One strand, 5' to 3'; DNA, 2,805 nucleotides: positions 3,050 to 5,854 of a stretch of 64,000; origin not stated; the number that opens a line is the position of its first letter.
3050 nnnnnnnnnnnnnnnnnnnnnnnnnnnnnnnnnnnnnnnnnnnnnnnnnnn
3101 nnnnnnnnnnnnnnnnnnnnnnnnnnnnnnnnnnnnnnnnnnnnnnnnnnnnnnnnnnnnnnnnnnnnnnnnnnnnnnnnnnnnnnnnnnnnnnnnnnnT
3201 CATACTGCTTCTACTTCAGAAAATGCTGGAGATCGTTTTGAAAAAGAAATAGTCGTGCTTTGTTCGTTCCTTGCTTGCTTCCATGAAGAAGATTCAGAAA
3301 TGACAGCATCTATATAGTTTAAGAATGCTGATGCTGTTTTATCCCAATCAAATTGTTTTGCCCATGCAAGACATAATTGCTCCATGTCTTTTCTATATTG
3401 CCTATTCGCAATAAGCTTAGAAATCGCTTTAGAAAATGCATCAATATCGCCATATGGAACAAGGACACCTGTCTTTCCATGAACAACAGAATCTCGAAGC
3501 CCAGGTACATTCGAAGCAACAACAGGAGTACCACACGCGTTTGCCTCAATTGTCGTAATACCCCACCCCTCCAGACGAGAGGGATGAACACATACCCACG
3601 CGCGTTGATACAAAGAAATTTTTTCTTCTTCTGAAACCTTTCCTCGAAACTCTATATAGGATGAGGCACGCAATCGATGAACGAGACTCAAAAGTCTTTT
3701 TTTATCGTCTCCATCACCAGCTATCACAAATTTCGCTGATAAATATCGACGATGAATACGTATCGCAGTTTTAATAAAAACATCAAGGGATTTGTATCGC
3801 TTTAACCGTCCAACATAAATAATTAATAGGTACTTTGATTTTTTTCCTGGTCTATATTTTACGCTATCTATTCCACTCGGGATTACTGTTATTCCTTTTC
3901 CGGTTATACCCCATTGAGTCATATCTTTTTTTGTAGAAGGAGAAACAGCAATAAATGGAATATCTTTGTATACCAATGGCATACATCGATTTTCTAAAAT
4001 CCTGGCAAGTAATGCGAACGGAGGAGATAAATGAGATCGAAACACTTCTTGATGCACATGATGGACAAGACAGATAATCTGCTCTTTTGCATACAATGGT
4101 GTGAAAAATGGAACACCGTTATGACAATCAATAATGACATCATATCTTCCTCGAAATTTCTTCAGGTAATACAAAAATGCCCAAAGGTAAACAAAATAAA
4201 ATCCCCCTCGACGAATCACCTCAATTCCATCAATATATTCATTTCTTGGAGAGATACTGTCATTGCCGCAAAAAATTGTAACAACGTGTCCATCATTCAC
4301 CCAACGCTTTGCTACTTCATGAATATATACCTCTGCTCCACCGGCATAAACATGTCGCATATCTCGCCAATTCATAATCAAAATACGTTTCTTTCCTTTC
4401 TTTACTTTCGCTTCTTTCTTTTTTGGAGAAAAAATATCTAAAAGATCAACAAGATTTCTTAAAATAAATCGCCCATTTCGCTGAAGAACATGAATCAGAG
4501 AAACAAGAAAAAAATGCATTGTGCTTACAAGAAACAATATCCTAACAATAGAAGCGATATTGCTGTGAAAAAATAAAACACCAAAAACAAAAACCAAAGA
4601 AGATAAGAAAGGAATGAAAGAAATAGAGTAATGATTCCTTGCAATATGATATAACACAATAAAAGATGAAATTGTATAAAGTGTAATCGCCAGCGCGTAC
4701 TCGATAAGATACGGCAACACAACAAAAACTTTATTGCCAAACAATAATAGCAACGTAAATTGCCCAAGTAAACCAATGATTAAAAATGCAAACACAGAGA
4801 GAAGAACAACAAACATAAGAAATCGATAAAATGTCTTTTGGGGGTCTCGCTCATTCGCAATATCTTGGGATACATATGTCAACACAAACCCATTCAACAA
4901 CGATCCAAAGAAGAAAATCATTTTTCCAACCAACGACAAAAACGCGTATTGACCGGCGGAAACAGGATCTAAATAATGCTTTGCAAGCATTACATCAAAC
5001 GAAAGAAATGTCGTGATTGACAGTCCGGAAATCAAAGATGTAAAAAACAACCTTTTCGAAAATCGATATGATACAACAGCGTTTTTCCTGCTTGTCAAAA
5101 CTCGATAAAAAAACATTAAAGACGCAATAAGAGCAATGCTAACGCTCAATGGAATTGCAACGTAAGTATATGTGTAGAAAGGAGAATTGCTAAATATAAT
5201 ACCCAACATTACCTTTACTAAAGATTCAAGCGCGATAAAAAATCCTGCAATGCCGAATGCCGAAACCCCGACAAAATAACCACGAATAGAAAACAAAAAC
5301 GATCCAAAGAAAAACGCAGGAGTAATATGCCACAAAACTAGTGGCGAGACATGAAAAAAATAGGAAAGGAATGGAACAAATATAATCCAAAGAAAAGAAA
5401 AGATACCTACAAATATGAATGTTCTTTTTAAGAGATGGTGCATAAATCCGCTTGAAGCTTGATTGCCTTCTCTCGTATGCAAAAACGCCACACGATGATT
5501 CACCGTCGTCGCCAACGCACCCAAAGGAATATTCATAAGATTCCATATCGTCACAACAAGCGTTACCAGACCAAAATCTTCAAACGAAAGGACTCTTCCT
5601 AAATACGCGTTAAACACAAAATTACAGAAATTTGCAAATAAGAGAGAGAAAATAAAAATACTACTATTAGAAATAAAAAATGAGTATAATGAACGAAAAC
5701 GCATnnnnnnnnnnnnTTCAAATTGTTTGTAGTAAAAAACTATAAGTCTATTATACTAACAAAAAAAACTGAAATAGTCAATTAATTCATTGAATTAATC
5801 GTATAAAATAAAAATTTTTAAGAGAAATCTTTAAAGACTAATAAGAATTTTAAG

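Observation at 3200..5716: Wzx-like flippase covalently fused to a GT4 glycosyltransferase at the head of a four-gene translationally coupled GT operon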

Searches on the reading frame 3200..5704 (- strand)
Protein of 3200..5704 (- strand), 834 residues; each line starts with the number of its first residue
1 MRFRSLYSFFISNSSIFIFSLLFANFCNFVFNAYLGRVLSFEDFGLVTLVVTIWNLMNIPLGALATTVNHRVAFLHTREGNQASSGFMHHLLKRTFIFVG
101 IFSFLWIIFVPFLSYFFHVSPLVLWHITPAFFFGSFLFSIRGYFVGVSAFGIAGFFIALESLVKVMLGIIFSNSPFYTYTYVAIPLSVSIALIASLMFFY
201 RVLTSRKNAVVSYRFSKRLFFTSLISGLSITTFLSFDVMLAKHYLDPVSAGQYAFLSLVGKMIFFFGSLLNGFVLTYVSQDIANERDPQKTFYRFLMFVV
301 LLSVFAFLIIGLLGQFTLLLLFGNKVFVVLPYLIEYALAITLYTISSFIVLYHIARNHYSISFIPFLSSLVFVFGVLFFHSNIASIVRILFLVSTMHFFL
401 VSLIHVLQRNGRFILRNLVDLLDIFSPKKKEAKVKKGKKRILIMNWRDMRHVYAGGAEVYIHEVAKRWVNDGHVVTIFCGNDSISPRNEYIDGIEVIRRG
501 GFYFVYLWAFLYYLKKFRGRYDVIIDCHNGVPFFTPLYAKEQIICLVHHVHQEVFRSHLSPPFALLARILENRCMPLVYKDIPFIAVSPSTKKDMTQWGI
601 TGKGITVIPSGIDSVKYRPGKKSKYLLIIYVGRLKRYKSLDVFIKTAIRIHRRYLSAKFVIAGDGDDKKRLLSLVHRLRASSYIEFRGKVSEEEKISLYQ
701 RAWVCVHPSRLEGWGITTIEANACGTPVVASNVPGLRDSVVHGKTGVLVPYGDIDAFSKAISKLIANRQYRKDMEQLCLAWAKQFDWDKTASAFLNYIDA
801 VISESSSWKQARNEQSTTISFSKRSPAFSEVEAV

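Call 5: search_protein_families(library=pfam, proteins=[window:3200-5704:-], max_evalue=0.01)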
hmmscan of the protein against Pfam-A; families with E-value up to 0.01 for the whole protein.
window:3200-5704:- (834 aa): 7 families
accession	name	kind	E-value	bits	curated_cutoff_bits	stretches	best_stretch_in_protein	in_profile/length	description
PF00534.26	Glycos_transf_1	-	8.5e-42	143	26.4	1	619-775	9-166/172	Glycosyl transferases group 1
PF13692.12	Glyco_trans_1_4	-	2.8e-35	122.1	27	1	628-767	4-142/142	Glycosyl transferases group 1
PF13439.12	Glyco_transf_4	-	2.1e-20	73.9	28.5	1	455-613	2-167/170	Glycosyltransferase Family 4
PF20706.3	GT4-conflict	-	1.4e-11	44.5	26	1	621-793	193-384/385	Family 4 Glycosyltransferase in conflict systems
PF13579.12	Glyco_trans_4_4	-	4.4e-10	40.6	29.7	1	455-611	1-158/158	Glycosyl transferase 4-like domain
PF13524.12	Glyco_trans_1_2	-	2.1e-06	28.2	25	1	657-789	15-137/144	Glycosyl transferase-like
PF01943.22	Polysacc_synt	-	0.0005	20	28.2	1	13-256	4-247/274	Polysaccharide biosynthesis protein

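Call 6: search_protein_families(library=ncbifam, proteins=[window:3200-5704:-], max_evalue=0.01)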
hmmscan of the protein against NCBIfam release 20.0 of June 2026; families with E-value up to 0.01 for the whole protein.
window:3200-5704:- (834 aa): 43 families (the best 25 are shown)
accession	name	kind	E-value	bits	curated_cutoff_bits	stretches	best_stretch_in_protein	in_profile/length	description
TIGR03449.1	mycothiol_MshA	equivalog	1e-32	113.6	462.5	1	595-798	180-400/406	D-inositol-3-phosphate glycosyltransferase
TIGR03999.1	thiol_BshA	equivalog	2.7e-24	85.8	273.7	1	586-801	150-373/375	N-acetyl-alpha-D-glucosaminyl L-malate synthase BshA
NF041876.1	EPS_EpsE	equivalog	1.9e-22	80.1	400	1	615-778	204-372/389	exopolysaccharide biosynthesis GT4 family glycosyltransferase EpsE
NF041010.1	glycosy_Agl16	equivalog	2.2e-22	79.4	575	1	455-797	15-347/352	glycosylation protein Agl16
TIGR03088.1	stp2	hypoth_equivalog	3.4e-22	79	409.05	1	584-797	140-369/374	TIGR03088 family PEP-CTERM/XrtA system glycosyltransferase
TIGR02149.1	glgA_Coryne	subfamily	3.4e-20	72.5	302.4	1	585-795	149-384/391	glycogen synthase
TIGR04063.1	stp3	hypoth_equivalog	7.3e-19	67.9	442.05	1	590-796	167-390/397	TIGR04063 family PEP-CTERM/XrtA system glycosyltransferase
TIGR04157.1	glyco_rSAM_CFB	subfamily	5.9e-18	65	400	1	626-764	228-363/406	TIGR04157 family glycosyltransferase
NF050056.1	ProtGlycPglH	equivalog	2.8e-17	62.8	600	1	620-801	174-353/354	GalNAc-alpha-(1->4)-GalNAc-alpha-(1->3)-diNAcBac-PP-undecaprenol alpha-1,4-N-acetyl-D-galactosaminyltransferase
NF038229.1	Glyco4_Geo_Pelo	equivalog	2e-15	56.6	400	1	604-794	134-329/338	GPMC system family 4 glycosyltransferase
NF049988.1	MGlcDAGSynMgs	equivalog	5.8e-15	55.5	400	1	612-748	200-336/398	alpha-monoglucosyldiacylglycerol synthase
NF038295.1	EPS_HpsP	equivalog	6e-15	55.1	550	1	618-797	200-383/388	hormogonium polysaccharide biosynthesis glycosyltransferase HpsP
NF046085.1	XrtY_assoc_Gly1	equivalog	1.1e-14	54.1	400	1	584-797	164-380/387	XrtY-associated glycosyltransferase XYAG1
TIGR02918.1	TIGR02918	equivalog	1.3e-14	53.8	574.6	1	605-767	299-459/500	accessory Sec system glycosyltransferase GtfA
NF007396.0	PRK09922.1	equivalog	1.8e-14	53.4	385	1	573-770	129-329/361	lipopolysaccharide 1,6-galactosyltransferase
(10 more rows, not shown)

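Call 7: find_homologous_proteins(query=window:3200-5704:-, max_evalue=0.00001)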
Query window:3200-5704:- (834 aa): 192 proteins with E <= 0.00001 among 8000 candidates; the best 120 are listed.
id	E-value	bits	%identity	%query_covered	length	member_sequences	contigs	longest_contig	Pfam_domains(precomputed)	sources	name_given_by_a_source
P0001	0.0e+0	1865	100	100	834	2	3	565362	PF00534.27,PF13579.13,PF13524.13,PF13439.13,PF20706.4,PF13692.13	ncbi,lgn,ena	-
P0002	0.0e+0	1090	60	94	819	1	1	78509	PF00534.27,PF13579.13,PF13524.13,PF13439.13,PF20706.4,PF13692.13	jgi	jgi:glycosyltransferase involved in cell wall biosynthesis/O-antigen/teichoic acid export membrane p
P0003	6.1e-267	906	50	95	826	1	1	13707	PF00534.27,PF13579.13,PF13524.13,PF13439.13,PF20706.4,PF13692.13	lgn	-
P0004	9.1e-263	892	50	96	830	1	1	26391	PF00534.27,PF13579.13,PF13524.13,PF13439.13,PF20706.4,PF13692.13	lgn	-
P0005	9.1e-263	892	49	95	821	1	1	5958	PF01943.23,PF00534.27,PF13579.13,PF13524.13,PF13439.13,PF20706.4,PF13692.13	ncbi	-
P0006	3.7e-244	831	48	95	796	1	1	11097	PF01943.23,PF00534.27,PF13579.13,PF13439.13,PF20706.4,PF13692.13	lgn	-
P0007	4.0e-244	831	49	95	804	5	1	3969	PF00534.27,PF13579.13,PF13439.13,PF20706.4,PF13692.13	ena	-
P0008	5.1e-241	820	49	95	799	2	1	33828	PF00534.27,PF13579.13,PF13524.13,PF13439.13,PF20706.4,PF13692.13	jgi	-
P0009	2.4e-237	808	48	94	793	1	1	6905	PF00534.27,PF13579.13,PF13439.13,PF20706.4,PF13692.13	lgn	-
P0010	6.0e-236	804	46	94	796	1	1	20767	PF00534.27,PF13579.13,PF13524.13,PF13439.13,PF13440.12,PF20706.4,PF13692.13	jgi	jgi:glycosyltransferase involved in cell wall biosynthesis/O-antigen/teichoic acid export membrane p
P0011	9.5e-236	803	48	94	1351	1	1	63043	PF13632.13,PF13641.13,PF00534.27,PF13579.13,PF13524.13,PF13439.13,PF13440.12,PF00535.33,PF20706.4,PF13692.13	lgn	-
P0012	9.2e-235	800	48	94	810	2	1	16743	PF00534.27,PF13579.13,PF13524.13,PF13439.13,PF20706.4,PF13692.13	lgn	-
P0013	1.8e-233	796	48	94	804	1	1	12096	PF00534.27,PF13579.13,PF13524.13,PF13439.13,PF20706.4,PF13692.13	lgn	-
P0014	2.5e-233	795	47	95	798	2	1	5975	PF00534.27,PF13579.13,PF13524.13,PF13439.13,PF20706.4,PF13692.13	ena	-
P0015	8.6e-233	793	47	96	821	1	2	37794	PF00534.27,PF13579.13,PF13524.13,PF13439.13,PF20706.4,PF13692.13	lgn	-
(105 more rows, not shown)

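Call 24: find_encoding_contigs(protein=P0001, flank=10000, max_places=3)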
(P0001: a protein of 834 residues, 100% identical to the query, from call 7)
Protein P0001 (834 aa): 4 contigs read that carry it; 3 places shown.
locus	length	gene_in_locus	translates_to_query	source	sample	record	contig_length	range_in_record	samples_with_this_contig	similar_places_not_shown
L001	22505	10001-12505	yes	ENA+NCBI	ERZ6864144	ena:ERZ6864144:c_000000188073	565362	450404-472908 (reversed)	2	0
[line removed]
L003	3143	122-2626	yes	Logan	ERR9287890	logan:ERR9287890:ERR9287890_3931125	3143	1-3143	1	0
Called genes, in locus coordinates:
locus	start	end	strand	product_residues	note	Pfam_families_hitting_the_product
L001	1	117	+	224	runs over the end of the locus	PF00005:ABC_tran, PF13304:AAA_21 (faint)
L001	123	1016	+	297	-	PF18075:FtsX_ECD, PF02687:FtsX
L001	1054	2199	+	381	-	PF24568:CC_PcsB (weak), PF01551:Peptidase_M23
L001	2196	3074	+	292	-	-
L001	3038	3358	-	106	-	PF00814:TsaD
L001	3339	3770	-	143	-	PF02367:TsaE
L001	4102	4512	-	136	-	PF01475:FUR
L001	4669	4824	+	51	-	-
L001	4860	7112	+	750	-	PF00535:Glycos_transf_2, PF10111:Glyco_tranf_2_2 (faint), PF13506:Glyco_transf_21 (faint), PF13641:Glyco_tranf_2_3, PF00535:Glycos_transf_2, PF13641:Glyco_tranf_2_3, PF13632:Glyco_trans_2_3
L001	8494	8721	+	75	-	-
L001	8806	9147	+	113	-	-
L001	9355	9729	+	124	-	-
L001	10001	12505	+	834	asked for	PF13439:Glyco_transf_4, PF13579:Glyco_trans_4_4, PF20706:GT4-conflict, PF00534:Glycos_transf_1, PF13692:Glyco_trans_1_4, PF13524:Glyco_trans_1_2 (weak)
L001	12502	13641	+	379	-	PF00534:Glycos_transf_1, PF13692:Glyco_trans_1_4, PF13524:Glyco_trans_1_2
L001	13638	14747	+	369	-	PF13439:Glyco_transf_4, PF20706:GT4-conflict, PF00534:Glycos_transf_1, PF13692:Glyco_trans_1_4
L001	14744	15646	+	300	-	PF00535:Glycos_transf_2, PF10111:Glyco_tranf_2_2 (weak), PF13641:Glyco_tranf_2_3, PF13632:Glyco_trans_2_3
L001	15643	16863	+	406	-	PF04230:PS_pyruv_trans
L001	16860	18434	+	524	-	-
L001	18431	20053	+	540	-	-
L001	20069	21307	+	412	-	PF03447:NAD_binding_3 (weak), PF21135:DRL_cat, PF08666:SAF (weak)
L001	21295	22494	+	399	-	PF13204:Apiosidase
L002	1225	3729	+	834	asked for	PF13439:Glyco_transf_4, PF13579:Glyco_trans_4_4, PF20706:GT4-conflict, PF00534:Glycos_transf_1, PF13692:Glyco_trans_1_4, PF13524:Glyco_trans_1_2 (weak)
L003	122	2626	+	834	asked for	PF13439:Glyco_transf_4, PF13579:Glyco_trans_4_4, PF20706:GT4-conflict, PF00534:Glycos_transf_1, PF13692:Glyco_trans_1_4, PF13524:Glyco_trans_1_2 (weak)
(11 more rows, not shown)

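Call 25: search_protein_families(library=pfam, proteins=[L001:15643-16863:+, L001:16860-18434:+, L001:18431-20053:+, L001:20069-21307:+, L001:21295-22494:+, L001:4860-7112:+], max_evalue=0.1)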
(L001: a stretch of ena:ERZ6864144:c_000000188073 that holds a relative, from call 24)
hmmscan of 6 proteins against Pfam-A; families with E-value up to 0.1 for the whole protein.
L001:15643-16863:+ (406 aa): 2 families
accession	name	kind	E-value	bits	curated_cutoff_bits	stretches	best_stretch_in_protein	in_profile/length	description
PF04230.19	PS_pyruv_trans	-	1.7e-20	74.5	25.3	1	16-331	1-278/280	Polysaccharide pyruvyl transferase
PF05763.18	DUF835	-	0.023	14.9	33.1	0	188-264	12-87/136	Protein of unknown function (DUF835)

L001:16860-18434:+ (524 aa): 0 families

L001:18431-20053:+ (540 aa): 0 families

L001:20069-21307:+ (412 aa): 4 families
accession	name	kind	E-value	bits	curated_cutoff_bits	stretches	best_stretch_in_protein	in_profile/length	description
PF21135.2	DRL_cat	-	1.8e-41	142.3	27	1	154-313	1-164/164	Oxidoreductase DRL, catalytic domain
PF08666.17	SAF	-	1.2e-06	29.4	21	1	338-400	2-63/63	SAF domain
PF03447.22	NAD_binding_3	-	9e-06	26.8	24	1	79-147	42-111/116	Homoserine dehydrogenase, NAD binding domain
PF13144.11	ChapFlgA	-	0.026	15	23.8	1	339-405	3-66/122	Chaperone for flagella basal body P-ring formation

L001:21295-22494:+ (399 aa): 1 family
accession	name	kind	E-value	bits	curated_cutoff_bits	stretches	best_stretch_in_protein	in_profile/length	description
PF13204.13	Apiosidase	-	1.4e-54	186.4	26.5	1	80-386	3-306/320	Apiosidase-like, catalytic domain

L001:4860-7112:+ (750 aa): 6 families
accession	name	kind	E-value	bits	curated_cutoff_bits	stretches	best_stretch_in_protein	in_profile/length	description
PF00535.33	Glycos_transf_2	-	4.4e-40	137.8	23.3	2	3-163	1-164/168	Glycosyl transferase family 2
PF13641.12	Glyco_tranf_2_3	-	3.3e-35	122.6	27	2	343-571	1-230/230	Glycosyltransferase like family 2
PF13632.12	Glyco_trans_2_3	-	3.7e-24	86.1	27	1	429-651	1-187/198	Glycosyl transferase family group 2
PF10111.15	Glyco_tranf_2_2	-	6e-10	39.5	27.3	2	3-111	1-113/276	Glycosyltransferase like family 2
PF13506.12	Glyco_transf_21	-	1.1e-08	35.2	21.7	2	66-136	12-84/174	Glycosyl transferase family 21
PF03452.20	Anp1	-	0.013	15.5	28.8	0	347-394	25-72/263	Anp1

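Call 26: predict_structure(alignment_id=A1)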
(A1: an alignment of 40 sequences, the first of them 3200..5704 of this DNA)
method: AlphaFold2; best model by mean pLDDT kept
length: 834 residues; sequences in the alignment: 40
mean_pLDDT: 89.5   pTM: 0.72
mean pLDDT of the five models: 89.5, 89.0, 88.1, 86.9, 86.8
residues with pLDDT >= 90: 570; 70-90: 221; 50-70: 21; < 50: 22
segments of 3 or more residues with pLDDT < 50: 4-6, 819-825, 827-834
pLDDT, mean of each block of 10 residues (from residue 1): 48 86 91 85 82 88 95 93 91 89 89 89 89 92 94 94 96 92 94 93 74 89 94 85 84 87 92 93 89 93 95 90 86 96 96 94 94 93 94 96 86 78 79 86 93 87 96 95 88 93 87 92 92 91 94 86 90 93 95 93 94 93 96 92 97 97 93 96 95 96 97 87 97 93 95 97 96 96 93 96 78 56 44 38
secondary structure, 60 per line:
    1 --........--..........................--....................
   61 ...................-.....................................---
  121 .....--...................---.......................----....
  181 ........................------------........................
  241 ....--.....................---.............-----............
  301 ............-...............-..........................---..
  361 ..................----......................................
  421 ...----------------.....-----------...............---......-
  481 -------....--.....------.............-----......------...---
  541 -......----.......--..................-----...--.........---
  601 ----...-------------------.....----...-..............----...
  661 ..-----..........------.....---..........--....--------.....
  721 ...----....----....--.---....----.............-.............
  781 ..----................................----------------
elements in order (helices of 4 or more, strands of 3 or more residues): H3-10 H13-38 H41-79 H81-117 H121-125 H128-146 H150-172 H177-204 H217-244 H247-267 H271-283 H289-312 H314-328 H330-355 H359-378 H383-423 E440-444 H456-470 E474-479 E488-491 E494-498 H505-517 E523-528 E542-547 H552-558 H561-578 E584-586 H589-597 E605-607 E627-631 H640-653 E658-662 H668-677 E684-688 H692-701 E704-707 H716-723 E728-731 H736-739 E746-749 H754-766 H768-782 H787-818

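Call 30: fold_search(model_id=the predicted structure, library=pdb)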
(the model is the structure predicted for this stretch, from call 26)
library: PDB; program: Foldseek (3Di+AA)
matches with E <= 10: 918; with E <= 0.001: 457
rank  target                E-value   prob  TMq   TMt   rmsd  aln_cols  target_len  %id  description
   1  3c48_A                1.4e-17  1.00  0.24  0.46  12.2       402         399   21  Structure of the retaining glycosyltransferase MshA: The first step in mycothiol biosynthesis. Organism: Corynebacteri (released 2008-03-25)
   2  3c48_B                5.0e-17  1.00  0.23  0.46  11.9       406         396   20  Structure of the retaining glycosyltransferase MshA: The first step in mycothiol biosynthesis. Organism: Corynebacteri (released 2008-03-25)
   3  3c4q_A                6.5e-17  1.00  0.39  0.80   2.8       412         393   20  Structure of the retaining glycosyltransferase MshA : The first step in mycothiol biosynthesis. Organism : Corynebacte (released 2008-04-01)
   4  6kih_A                2.0e-16  1.00  0.39  0.78   3.5       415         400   20  Sucrose-phosphate synthase (tll1590) from Thermosynechococcus elongatus (released 2020-05-27)
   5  6kih_B                3.3e-16  1.00  0.39  0.78   3.4       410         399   20  Sucrose-phosphate synthase (tll1590) from Thermosynechococcus elongatus (released 2020-05-27)
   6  6n1x                  7.7e-16  1.00  0.37  0.78   4.1       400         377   18  BshA from Staphylococcus aureus complexed with UDP and N-acetylglucosamine (released 2019-08-21)
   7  3c4q_B                1.3e-15  1.00  0.39  0.79   3.0       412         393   20  Structure of the retaining glycosyltransferase MshA : The first step in mycothiol biosynthesis. Organism : Corynebacte (released 2008-04-01)
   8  6d9t                  2.1e-15  1.00  0.38  0.79   4.0       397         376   17  BshA from Staphylococcus aureus complexed with UDP (released 2019-05-08)
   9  7qsg_A                1.2e-14  1.00  0.37  0.78   3.7       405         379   20  Methylmannose polysaccharide mannosyltransferase from M. hassiacum (released 2023-01-25)
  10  5d00_B                3.5e-14  1.00  0.35  0.76   4.8       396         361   17  Crystal structure of BshA from B. subtilis complexed with N-acetylglucosaminyl-malate and UMP (released 2016-09-07)
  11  2bis_A                3.6e-14  1.00  0.33  0.59   6.8       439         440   19  Structure of glycogen synthase from Pyrococcus abyssi (released 2005-11-28)
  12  6eji_A                4.9e-14  1.00  0.37  0.82   3.5       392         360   20  Structure of a glycosyltransferase (released 2018-02-07)
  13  3oka_A                5.8e-14  1.00  0.36  0.74   4.3       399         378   19  Crystal structure of Corynebacterium glutamicum PimB' in complex with GDP-Man (triclinic crystal form) (released 2010-09-15)
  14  5d01_A                5.8e-14  1.00  0.34  0.76   5.1       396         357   16  Crystal structure of BshA from B. subtilis complexed with N-acetylglucosaminyl-malate (released 2016-09-07)
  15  5d00_A                8.9e-14  1.00  0.35  0.76   4.9       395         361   17  Crystal structure of BshA from B. subtilis complexed with N-acetylglucosaminyl-malate and UMP (released 2016-09-07)
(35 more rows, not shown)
